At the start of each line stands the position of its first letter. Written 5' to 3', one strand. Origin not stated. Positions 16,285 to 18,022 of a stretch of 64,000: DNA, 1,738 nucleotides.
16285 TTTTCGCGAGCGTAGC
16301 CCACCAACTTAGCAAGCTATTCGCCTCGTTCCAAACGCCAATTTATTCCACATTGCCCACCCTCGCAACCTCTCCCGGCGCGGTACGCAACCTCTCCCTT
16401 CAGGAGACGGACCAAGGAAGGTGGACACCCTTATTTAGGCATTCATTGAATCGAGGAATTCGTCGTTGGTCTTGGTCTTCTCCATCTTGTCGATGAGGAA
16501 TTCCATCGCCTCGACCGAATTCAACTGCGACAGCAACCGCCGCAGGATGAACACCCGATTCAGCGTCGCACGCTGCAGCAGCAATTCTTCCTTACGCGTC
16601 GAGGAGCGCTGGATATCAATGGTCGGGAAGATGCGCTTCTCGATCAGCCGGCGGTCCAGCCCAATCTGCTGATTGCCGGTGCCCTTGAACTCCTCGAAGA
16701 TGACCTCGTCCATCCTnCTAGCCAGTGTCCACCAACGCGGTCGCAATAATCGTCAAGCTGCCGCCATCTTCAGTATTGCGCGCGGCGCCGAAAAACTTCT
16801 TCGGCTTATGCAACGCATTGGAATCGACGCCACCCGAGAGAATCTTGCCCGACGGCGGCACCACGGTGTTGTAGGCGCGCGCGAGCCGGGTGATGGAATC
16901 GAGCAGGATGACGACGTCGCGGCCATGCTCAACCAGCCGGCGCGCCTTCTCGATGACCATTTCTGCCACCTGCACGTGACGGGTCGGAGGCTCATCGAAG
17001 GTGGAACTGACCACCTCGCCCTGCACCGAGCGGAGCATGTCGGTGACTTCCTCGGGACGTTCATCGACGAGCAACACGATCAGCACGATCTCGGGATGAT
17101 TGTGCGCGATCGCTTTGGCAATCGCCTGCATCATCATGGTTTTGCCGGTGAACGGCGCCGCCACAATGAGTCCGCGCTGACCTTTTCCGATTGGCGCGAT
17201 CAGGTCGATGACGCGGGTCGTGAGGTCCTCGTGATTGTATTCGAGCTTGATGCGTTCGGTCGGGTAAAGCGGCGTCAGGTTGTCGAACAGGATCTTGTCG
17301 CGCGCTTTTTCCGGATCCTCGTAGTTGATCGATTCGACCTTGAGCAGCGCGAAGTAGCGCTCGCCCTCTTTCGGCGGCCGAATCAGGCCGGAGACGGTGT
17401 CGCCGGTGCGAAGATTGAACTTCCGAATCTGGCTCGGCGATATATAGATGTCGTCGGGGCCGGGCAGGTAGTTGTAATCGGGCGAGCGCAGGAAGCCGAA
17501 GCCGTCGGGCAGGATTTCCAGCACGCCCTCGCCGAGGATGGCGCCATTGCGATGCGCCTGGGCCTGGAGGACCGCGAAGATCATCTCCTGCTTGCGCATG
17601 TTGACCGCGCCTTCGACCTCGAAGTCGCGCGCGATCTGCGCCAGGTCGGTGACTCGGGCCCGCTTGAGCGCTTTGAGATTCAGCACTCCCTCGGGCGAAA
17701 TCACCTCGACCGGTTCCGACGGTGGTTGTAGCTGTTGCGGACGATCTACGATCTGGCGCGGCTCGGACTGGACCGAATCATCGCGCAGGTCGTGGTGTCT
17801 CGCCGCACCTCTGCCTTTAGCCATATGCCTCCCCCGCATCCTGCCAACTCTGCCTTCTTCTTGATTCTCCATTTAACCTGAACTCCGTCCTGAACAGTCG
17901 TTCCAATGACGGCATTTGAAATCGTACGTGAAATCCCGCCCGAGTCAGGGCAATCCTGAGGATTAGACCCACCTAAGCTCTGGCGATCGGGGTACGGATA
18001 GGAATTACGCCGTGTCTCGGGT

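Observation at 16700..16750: rho is split by a single-nucleotide insertion: pseudogene or sequencing error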

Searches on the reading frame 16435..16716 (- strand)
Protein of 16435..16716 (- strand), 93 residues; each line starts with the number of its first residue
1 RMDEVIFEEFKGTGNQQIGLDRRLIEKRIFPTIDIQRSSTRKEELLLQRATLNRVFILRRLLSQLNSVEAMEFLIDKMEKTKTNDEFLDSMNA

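Call 3: search_protein_families(library=pfam, proteins=[window:16435-16716:-])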
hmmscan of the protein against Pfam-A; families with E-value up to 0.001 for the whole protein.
window:16435-16716:- (93 aa): 0 families

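Call 4: search_protein_families(library=ncbifam, proteins=[window:16435-16716:-])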
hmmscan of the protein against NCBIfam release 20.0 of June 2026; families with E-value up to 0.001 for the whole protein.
window:16435-16716:- (93 aa): 8 families
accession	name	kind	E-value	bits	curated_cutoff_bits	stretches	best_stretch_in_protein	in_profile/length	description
NF006886.1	PRK09376.1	equivalog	2.9e-38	131.7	315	1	1-91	323-413/413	transcription termination factor Rho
TIGR00767.1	rho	equivalog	1.5e-37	129.4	509.45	1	1-92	323-414/415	transcription termination factor Rho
NF041509.1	paralog_Rho2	exception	9.2e-27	94.2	628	1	3-90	272-359/360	transcription termination factor Rho, short form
TIGR01026.1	fliI_yscN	subfamily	3.6e-06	26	379.5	1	3-71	322-390/440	FliI/YscN family ATPase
TIGR02546.1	III_secr_ATP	equivalog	3.1e-05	22.9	604.75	1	2-88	304-387/423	type III secretion system ATPase SctN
TIGR03496.1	FliI_clade1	equivalog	0.0001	21.2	619.1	1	16-71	311-366/414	flagellar protein export ATPase FliI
NF005391.0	PRK06936.1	equivalog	0.00016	20.6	657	1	2-89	320-404/439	type III secretion system ATPase SctN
TIGR03498.1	FliI_clade3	equivalog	0.00026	19.8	587.45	1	4-71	302-369/418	flagellar protein export ATPase FliI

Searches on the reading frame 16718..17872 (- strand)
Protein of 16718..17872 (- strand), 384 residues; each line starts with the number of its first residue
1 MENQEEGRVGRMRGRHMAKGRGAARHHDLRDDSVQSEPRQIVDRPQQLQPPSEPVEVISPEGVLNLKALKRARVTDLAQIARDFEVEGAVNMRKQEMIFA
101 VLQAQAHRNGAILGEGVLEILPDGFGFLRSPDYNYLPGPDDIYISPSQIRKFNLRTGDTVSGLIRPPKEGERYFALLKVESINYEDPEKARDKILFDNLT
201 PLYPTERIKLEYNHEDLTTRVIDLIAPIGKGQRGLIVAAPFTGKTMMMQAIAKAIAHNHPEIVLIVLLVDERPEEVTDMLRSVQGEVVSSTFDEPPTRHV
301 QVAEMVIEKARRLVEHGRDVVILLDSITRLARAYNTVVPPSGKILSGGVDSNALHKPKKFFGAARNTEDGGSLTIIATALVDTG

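Call 3: search_protein_families(library=pfam, proteins=[window:16718-17872:-])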
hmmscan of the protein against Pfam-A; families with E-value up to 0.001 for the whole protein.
window:16718-17872:- (384 aa): 6 families
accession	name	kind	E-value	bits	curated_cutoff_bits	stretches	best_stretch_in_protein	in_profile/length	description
PF07497.18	Rho_RNA_bind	-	2.1e-35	120.8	27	1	115-188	2-73/73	Rho termination factor, RNA-binding domain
PF00006.31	ATP-synt_ab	-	1.5e-20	74.2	29.5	1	219-383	2-172/213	ATP synthase alpha/beta family, nucleotide-binding domain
PF07498.18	Rho_N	-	1.8e-13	50.6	24.9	1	69-110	2-43/43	Rho termination factor, N-terminal domain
PF22707.2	S1CSD-TOTE-2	-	0.00019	21.8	27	1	115-163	4-41/60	S1/CSD-like domain 2 of the TOTE conflict systems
PF13481.12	AAA_25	-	0.00044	20.4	27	1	228-332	29-157/195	AAA domain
PF08206.17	OB_RNB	-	0.0009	19.3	24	0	116-162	1-40/58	Ribonuclease B OB domain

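Call 4: search_protein_families(library=ncbifam, proteins=[window:16718-17872:-])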
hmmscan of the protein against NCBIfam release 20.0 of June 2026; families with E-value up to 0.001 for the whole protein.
window:16718-17872:- (384 aa): 26 families (the best 25 are shown)
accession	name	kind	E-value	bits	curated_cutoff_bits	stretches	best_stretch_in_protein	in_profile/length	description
TIGR00767.1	rho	equivalog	3.7e-165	549.8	509.45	1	66-384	3-321/415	transcription termination factor Rho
NF006886.1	PRK09376.1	equivalog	3.4e-164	546.5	315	1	65-384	2-321/413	transcription termination factor Rho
NF041509.1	paralog_Rho2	exception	1.4e-107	360.1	628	1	134-384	18-268/360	transcription termination factor Rho, short form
TIGR03496.1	FliI_clade1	equivalog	9.3e-17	60.9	619.1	1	203-382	110-293/414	flagellar protein export ATPase FliI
TIGR01026.1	fliI_yscN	subfamily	3.8e-16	58.9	379.5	1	200-382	133-317/440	FliI/YscN family ATPase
TIGR03498.1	FliI_clade3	equivalog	1e-15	57.4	587.45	1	215-382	124-296/418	flagellar protein export ATPase FliI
TIGR02546.1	III_secr_ATP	equivalog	1.2e-14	53.9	604.75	1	217-381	132-299/423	type III secretion system ATPase SctN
TIGR03497.1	FliI_clade2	equivalog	3.8e-14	52.5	629.8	1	185-383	93-292/413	flagellar protein export ATPase FliI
NF006012.0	PRK08149.1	equivalog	1.5e-13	50.5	594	1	190-338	115-264/431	type III secretion system ATPase SctN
NF045863.1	glide_MMOB1660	exception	9.7e-12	44.6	600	1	182-336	93-249/515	MMOB1660 family gliding motility ATPase complex subunit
NF005295.0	PRK06820.1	equivalog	1.2e-10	40.9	690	1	217-382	149-317/440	EscN/YscN/HrcN family type III secretion system ATPase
NF005535.1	PRK07196.1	equivalog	2.2e-10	40.1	715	1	196-381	123-311/434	flagellar protein export ATPase FliI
TIGR03324.1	alt_F1F0_F1_al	exception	2.5e-10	39.7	750.5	1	220-336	151-272/497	alternate F1F0 ATPase, F1 subunit alpha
NF005391.0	PRK06936.1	equivalog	8.6e-10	38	657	1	216-338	147-272/439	type III secretion system ATPase SctN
NF040574.1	T3SS_ATP_VscN2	exception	3.8e-09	35.9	750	1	219-367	134-282/420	type III secretion system ATPase VscN2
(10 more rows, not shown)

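Call 7: find_encoding_contigs(protein=window:16718-17872:-, flank=3000)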
Protein window:16718-17872:- (384 aa): no gene with exactly this product is on record in the collection.

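Call 24: list_cluster_members(proteins=[window:16718-17872:-, window:16718-17839:-, window:16718-17824:-, window:16435-16746:-, window:16435-16713:-, window:15491-16264:-, window:14751-15380:-, window:18126-19124:-])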
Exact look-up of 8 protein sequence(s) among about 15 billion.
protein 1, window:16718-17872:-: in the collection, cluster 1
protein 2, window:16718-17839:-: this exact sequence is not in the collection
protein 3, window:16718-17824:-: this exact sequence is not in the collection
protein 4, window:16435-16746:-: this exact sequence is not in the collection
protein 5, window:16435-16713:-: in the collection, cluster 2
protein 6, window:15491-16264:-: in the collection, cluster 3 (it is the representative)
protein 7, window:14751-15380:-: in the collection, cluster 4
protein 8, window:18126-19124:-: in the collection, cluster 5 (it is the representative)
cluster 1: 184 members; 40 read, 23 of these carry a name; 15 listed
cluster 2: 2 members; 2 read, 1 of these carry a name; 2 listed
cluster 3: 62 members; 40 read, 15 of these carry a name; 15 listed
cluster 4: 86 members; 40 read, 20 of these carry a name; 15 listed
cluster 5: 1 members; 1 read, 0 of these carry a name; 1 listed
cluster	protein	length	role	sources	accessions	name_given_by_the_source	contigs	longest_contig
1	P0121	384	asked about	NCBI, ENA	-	-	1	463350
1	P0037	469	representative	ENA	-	-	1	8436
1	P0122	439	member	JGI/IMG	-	transcription termination factor Rho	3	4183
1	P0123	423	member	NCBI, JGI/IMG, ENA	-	transcription termination factor Rho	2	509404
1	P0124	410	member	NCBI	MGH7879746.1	MAG: transcription termination factor Rho, partial [Candidatus Binataceae bacterium]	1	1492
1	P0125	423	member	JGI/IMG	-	transcription termination factor Rho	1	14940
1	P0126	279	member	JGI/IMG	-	transcription termination factor Rho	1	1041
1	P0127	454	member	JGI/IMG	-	transcription termination factor Rho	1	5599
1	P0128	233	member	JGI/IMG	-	transcription termination factor Rho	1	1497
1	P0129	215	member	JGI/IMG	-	transcription termination factor Rho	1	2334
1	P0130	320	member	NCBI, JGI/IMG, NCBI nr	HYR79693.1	MAG TPA: transcription termination factor Rho, partial [Candidatus Dormibacteraeota ... | transcription termination factor Rho | transcription termination factor Rho [Candidatus Dormibacteraeota bacterium]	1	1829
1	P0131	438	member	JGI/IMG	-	transcription termination factor Rho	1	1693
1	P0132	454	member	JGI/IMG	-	transcription termination factor Rho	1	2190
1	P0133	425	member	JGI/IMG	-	transcription termination factor Rho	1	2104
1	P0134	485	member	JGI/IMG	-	transcription termination factor Rho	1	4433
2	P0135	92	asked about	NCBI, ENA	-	-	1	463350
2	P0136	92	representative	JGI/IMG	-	transcription termination factor Rho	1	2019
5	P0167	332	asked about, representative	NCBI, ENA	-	-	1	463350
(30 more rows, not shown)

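Call 26: find_encoding_contigs(protein=P0136, flank=3000)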
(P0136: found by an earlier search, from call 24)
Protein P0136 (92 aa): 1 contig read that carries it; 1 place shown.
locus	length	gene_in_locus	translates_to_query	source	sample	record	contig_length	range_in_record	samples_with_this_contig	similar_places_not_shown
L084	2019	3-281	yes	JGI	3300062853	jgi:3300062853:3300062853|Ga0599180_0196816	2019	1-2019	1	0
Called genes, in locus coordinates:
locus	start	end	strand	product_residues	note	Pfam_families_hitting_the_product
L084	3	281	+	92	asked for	?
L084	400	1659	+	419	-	PF13011:LZ_Tnp_IS481, PF13384:HTH_23 (faint), PF13518:HTH_28, PF13551:HTH_29 (weak), PF13565:HTH_32, PF00665:rve, PF13683:rve_3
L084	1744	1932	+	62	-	-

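Call 28: find_encoding_contigs(protein=P0135, flank=10000)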
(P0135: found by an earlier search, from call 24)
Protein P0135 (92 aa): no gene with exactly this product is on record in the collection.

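Call 34: find_encoding_contigs(protein=P0167, flank=4000, max_places=3)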
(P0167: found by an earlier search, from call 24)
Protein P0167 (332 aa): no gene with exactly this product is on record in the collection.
